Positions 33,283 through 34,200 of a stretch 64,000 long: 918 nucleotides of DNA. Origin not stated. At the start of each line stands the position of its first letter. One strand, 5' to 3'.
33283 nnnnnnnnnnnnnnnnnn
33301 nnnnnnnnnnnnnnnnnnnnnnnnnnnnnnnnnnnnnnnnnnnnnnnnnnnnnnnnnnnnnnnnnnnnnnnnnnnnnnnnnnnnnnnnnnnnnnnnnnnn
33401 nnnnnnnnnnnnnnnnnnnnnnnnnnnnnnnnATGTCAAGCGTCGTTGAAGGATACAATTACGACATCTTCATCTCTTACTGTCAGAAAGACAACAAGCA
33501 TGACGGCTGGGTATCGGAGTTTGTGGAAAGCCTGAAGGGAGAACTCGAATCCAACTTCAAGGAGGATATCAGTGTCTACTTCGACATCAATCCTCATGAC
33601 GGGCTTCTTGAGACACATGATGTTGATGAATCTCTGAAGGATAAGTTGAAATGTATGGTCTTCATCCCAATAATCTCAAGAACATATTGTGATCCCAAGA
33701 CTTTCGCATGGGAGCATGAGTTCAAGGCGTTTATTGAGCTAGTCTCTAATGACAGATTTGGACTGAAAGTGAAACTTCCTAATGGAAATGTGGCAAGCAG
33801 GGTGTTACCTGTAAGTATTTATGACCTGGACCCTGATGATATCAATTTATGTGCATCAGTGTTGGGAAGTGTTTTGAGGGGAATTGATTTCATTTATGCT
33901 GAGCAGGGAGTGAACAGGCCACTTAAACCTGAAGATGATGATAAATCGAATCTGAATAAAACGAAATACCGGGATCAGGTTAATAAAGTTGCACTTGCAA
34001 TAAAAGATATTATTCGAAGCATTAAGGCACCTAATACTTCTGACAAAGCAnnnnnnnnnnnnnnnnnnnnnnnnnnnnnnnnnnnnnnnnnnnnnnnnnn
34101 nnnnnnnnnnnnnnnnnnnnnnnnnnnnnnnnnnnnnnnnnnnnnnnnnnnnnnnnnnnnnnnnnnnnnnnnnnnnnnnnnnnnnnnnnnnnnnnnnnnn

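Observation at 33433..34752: Monocistronic TIR / internal Tat-like anchor / DUF3795-like Cys-rich fusion beside tRNA-fMet: candidate single-gene defence or redox-triggered NADase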

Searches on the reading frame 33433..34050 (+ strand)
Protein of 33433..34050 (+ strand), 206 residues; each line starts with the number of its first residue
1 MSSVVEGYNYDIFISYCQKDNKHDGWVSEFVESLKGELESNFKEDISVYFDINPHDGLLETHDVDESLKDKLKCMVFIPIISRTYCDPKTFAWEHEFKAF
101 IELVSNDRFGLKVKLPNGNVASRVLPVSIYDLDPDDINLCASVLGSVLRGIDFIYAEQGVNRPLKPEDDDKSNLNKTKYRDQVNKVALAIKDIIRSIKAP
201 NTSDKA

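Call 13: search_solved_structures(query=window:33433-34050:+, max_evalue=10, show_alignments=3)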
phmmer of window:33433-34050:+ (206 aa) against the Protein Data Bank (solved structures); distinct sequences matched with E-value up to 10: 6.
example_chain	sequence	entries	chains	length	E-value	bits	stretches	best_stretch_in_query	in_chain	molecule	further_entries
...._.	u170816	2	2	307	0.59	12.9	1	143-169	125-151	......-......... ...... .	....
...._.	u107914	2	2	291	1.3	11.8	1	143-168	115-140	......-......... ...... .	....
3nup_A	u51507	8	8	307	1.4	11.7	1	143-168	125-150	Cell division protein kinase 6 | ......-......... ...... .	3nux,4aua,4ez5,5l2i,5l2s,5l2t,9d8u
8i0m_A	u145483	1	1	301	1.4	11.7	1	143-168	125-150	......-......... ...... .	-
1jow_B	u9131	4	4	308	1.5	11.6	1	143-168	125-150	CELL DIVISION PROTEIN KINASE 6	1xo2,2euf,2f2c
1bi7_A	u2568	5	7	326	1.6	11.5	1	143-168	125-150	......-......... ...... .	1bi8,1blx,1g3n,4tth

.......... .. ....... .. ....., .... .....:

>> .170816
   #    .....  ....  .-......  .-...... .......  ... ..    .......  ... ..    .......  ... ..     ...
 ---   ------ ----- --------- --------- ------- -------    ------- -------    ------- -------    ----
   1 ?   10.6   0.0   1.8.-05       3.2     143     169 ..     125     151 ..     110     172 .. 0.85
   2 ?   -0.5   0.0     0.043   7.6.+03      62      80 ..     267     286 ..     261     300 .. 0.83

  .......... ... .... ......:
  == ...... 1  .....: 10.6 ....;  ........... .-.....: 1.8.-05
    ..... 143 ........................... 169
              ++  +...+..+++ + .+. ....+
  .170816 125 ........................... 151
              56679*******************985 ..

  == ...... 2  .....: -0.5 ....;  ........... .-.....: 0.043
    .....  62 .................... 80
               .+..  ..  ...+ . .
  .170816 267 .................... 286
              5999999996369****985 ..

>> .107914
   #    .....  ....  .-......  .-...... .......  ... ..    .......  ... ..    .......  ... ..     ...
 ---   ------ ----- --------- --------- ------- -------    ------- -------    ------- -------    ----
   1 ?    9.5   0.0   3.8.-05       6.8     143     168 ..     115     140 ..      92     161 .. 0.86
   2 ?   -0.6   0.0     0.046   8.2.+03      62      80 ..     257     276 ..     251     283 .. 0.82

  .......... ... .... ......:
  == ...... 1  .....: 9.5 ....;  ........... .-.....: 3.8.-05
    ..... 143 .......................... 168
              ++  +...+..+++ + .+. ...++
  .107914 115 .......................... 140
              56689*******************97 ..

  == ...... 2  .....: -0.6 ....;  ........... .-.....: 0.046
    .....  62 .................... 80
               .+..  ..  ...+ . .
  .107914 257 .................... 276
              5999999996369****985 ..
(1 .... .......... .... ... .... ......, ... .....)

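Call 22: search_protein_representatives(protein=window:33433-34050:+)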
Query: 206 residues. Proteins with E-value up to 0.001 (for the whole library): 1093; up to 1e-10: 772; up to 1e-30: 514. The best 150 are listed.
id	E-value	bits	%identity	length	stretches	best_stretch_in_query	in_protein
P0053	7.7e-102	355.5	78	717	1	1-202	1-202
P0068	2.3e-101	354.0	77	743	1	1-199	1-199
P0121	2.6e-100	350.5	77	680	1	1-200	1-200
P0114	9.7e-100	348.6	77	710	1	1-198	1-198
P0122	3.1e-99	347.0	77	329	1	1-197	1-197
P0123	8.0e-99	345.6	74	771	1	1-203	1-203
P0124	3.8e-98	343.4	76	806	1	1-198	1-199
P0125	5.2e-98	343.0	75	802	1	1-201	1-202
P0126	1.3e-97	341.7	77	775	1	1-199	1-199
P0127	3.9e-97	340.2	76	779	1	1-201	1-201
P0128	3.9e-97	340.1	74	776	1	1-200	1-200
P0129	5.8e-97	339.6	74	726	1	1-197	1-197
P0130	7.5e-97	339.2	76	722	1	1-202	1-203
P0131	1.1e-96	338.6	75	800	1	1-197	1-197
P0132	2.0e-96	337.8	74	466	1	1-199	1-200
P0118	5.5e-94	329.9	72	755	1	1-202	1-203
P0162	1.8e-92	324.9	74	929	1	1-200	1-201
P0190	5.3e-89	313.6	67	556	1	1-200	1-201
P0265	1.5e-78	279.4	63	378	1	1-199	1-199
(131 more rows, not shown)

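Call 36: predict_structure(alignment_id=A2)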
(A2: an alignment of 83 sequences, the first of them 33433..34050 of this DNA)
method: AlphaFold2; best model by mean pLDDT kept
length: 206 residues; sequences in the alignment: 83
mean_pLDDT: 84.9   pTM: 0.84
mean pLDDT of the five models: 84.9, 78.2, 75.3, 74.6, 66.0
residues with pLDDT >= 90: 98; 70-90: 84; 50-70: 18; < 50: 6
segments of 3 or more residues with pLDDT < 50: 202-206
pLDDT, mean of each block of 10 residues (from residue 1): 80 88 86 95 89 57 66 92 86 89 89 89 94 92 88 89 89 84 95 88 41
secondary structure, 60 per line:
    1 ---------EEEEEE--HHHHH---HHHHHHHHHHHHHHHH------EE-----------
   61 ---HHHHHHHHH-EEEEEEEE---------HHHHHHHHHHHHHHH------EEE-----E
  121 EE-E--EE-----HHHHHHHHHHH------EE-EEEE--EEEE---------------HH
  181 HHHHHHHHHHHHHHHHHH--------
elements in order: E10-15 H18-22 H26-41 H64-72 E74-81 H91-105 E112-114 E120-122 H134-144 E154-157 E160-163 H179-198

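Call 39: fold_search(model_id=the predicted structure, library=pdb)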
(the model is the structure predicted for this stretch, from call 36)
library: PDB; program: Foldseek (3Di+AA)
matches with E <= 10: 1126; with E <= 0.001: 12
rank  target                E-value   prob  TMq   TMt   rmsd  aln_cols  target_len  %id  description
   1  7dfv_B                4.2e-05  1.00  0.48  0.21  10.3       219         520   14  Cryo-EM structure of plant NLR RPP1 tetramer core part (released 2020-12-16)
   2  7anw_A                2.9e-04  1.00  0.40  0.15   5.5       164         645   15  hSARM1 NAD+ complex (released 2020-11-11)
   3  4c7m_A                3.3e-04  1.00  0.41  0.58   5.6       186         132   12  The crystal structure of TcpB or BtpA TIR domain (released 2013-12-04)
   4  4lzp_D                3.3e-04  1.00  0.39  0.56   5.6       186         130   12  Structure of the TIR domain of the immunosuppressor BtpA from Brucella (released 2013-11-06)
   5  7crc_B                3.3e-04  1.00  0.47  0.10  10.3       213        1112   14  Cryo-EM structure of plant NLR RPP1 tetramer in complex with ATR1 (released 2020-12-16)
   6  3h16_A                3.6e-04  1.00  0.40  0.55   7.6       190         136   16  Crystal structure of a bacteria TIR domain, PdTIR from Paracoccus denitrificans (released 2009-06-16)
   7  7dfv_A                4.6e-04  1.00  0.49  0.22   5.1       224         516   13  Cryo-EM structure of plant NLR RPP1 tetramer core part (released 2020-12-16)
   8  8w8m_1A               6.0e-04  1.00  0.44  0.62   5.1       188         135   14  Cryo-EM structure of helical filament of MyD88 TIR (released 2024-09-04)
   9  4c7m_C                6.8e-04  1.00  0.42  0.63   5.1       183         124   13  The crystal structure of TcpB or BtpA TIR domain (released 2013-12-04)
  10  5teb_A                8.2e-04  0.98  0.36  0.43  12.6       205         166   15  Crystal Structure of the TIR domain from the Arabidopsis Thaliana disease resistance protein RPP1 (released 2017-02-01)
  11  8yym_A                9.4e-04  1.00  0.43  0.61   5.3       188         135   14  Cryo-EM structure of cylindrical fiber of MyD88 TIR (released 2025-03-26)
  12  7s2z_A                1.0e-03  0.99  0.40  0.46  12.4       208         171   16  Crystal structure of the E100A mutant TIR domain from the grapevine disease resistance protein RUN1 bound to NAD (released 2021-10-13)
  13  7qg0_A                1.2e-03  1.00  0.40  0.15   5.9       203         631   14  Inhibitor-induced hSARM1 duplex (released 2022-12-21)
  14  7rts                  1.2e-03  1.00  0.45  0.53   6.1       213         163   15  Crystal structure of the TIR domain from the grapevine disease resistance protein RUN1 without the AE interface (released 2021-10-13)
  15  7uxu_A                1.4e-03  1.00  0.43  0.63   4.8       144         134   15  CryoEM structure of the TIR domain from AbTir in complex with 3AD (released 2022-09-07)
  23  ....                  2.5e-03  0.99  0.40  0.47  12.1       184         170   17  L7-Tir domain with bound ligand (released 2022-06-01)
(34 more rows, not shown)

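Call 60: search_protein_families(library=pfam, proteins=[P0265, P0190, P0162], max_evalue=0.01)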
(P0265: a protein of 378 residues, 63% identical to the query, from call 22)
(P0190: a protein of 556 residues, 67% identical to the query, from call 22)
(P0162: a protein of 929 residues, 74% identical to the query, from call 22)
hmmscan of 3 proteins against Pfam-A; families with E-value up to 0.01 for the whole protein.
P0265 (378 aa): 1 family
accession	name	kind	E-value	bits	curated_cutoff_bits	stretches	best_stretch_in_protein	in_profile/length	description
PF19788.4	DUF6272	-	5.3e-20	71.9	26.6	1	255-358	8-115/134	Family of unknown function (DUF6272)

P0190 (556 aa): 0 families

P0162 (929 aa): 4 families
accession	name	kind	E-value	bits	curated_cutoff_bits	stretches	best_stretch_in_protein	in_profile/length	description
PF03781.23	FGE-sulfatase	-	4.3e-24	86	23.3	2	437-540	33-119/255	Sulfatase-modifying factor enzyme 1-like domain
PF01738.24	DLH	-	9e-05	22.6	21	1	792-882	79-162/217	Dienelactone hydrolase family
PF00561.26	Abhydrolase_1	-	0.0011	19.1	25.8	0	848-907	184-239/245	alpha/beta hydrolase fold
PF08308.17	PEGA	-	0.0018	18.6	20.8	0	335-390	3-50/71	PEGA domain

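Call 63: search_solved_structures(query=A3, max_evalue=10, show_alignments=5)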
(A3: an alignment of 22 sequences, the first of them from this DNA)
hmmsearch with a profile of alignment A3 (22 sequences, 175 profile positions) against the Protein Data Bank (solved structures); distinct sequences matched with E-value up to 10: 5.
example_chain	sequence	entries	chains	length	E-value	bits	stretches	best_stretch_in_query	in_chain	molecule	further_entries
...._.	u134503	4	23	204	0.4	13.8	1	6-89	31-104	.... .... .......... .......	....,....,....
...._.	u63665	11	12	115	0.87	12.7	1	93-145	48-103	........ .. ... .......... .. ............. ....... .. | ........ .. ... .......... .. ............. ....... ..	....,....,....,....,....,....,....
3ref_B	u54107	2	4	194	0.98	12.5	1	75-117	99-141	Rho-like small GTPase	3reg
3ozi_A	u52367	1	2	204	1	12.4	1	6-89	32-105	L6tr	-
3j1o_H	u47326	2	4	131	1.2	12.3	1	93-145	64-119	Mediator of RNA polymerase II transcription subunit 11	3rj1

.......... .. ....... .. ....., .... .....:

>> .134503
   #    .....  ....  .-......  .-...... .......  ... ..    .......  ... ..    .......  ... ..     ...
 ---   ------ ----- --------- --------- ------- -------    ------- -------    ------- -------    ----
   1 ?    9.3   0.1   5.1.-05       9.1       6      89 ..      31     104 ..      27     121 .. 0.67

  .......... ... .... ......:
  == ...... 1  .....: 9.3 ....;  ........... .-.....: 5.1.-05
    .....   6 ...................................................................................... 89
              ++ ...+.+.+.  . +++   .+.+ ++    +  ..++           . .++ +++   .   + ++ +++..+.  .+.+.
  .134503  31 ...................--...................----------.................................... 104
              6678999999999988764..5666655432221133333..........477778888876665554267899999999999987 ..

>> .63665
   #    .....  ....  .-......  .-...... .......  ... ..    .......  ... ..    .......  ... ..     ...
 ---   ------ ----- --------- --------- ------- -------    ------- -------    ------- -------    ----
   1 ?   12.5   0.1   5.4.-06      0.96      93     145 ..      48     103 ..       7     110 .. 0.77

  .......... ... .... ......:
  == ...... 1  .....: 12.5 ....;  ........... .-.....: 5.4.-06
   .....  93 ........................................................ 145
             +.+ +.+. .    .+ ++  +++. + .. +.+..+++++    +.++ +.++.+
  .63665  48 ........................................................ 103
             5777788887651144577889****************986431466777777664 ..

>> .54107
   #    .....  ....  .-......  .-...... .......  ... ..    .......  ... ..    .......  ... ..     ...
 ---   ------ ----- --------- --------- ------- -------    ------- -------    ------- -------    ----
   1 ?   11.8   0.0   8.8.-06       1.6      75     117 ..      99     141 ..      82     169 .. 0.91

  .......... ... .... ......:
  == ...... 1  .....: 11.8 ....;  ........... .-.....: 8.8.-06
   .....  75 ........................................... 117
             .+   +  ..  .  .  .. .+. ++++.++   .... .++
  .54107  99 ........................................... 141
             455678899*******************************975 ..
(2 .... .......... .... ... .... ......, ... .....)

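Call 64: search_protein_families(library=ncbifam, proteins=[P0162], max_evalue=0.01)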
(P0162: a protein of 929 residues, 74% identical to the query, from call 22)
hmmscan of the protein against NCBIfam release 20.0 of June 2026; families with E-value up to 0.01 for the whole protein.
P0162 (929 aa): 4 families
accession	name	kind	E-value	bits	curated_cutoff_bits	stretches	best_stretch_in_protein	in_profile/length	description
TIGR03440.2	egtB_TIGR03440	equivalog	7.4e-20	71.4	360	1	438-587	203-348/413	ergothioneine biosynthesis protein EgtB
NF041186.1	SenA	equivalog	4.5e-15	55.9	420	1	437-547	200-306/382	selenoneine synthase SenA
TIGR04344.1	ovoA_Nterm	equivalog_domain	2e-11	43.4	400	1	436-588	220-381/444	5-histidylcysteine sulfoxide synthase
TIGR03525.2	GldK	equivalog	3.4e-08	33.2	350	0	572-588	319-335/408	T9SS ring complex lipoprotein PorK/GldK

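Call 65: search_protein_families(library=padloc, proteins=[P0162], max_evalue=0.01)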
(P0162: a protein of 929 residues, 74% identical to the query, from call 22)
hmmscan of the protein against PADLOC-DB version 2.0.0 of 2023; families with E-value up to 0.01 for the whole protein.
P0162 (929 aa): 0 families
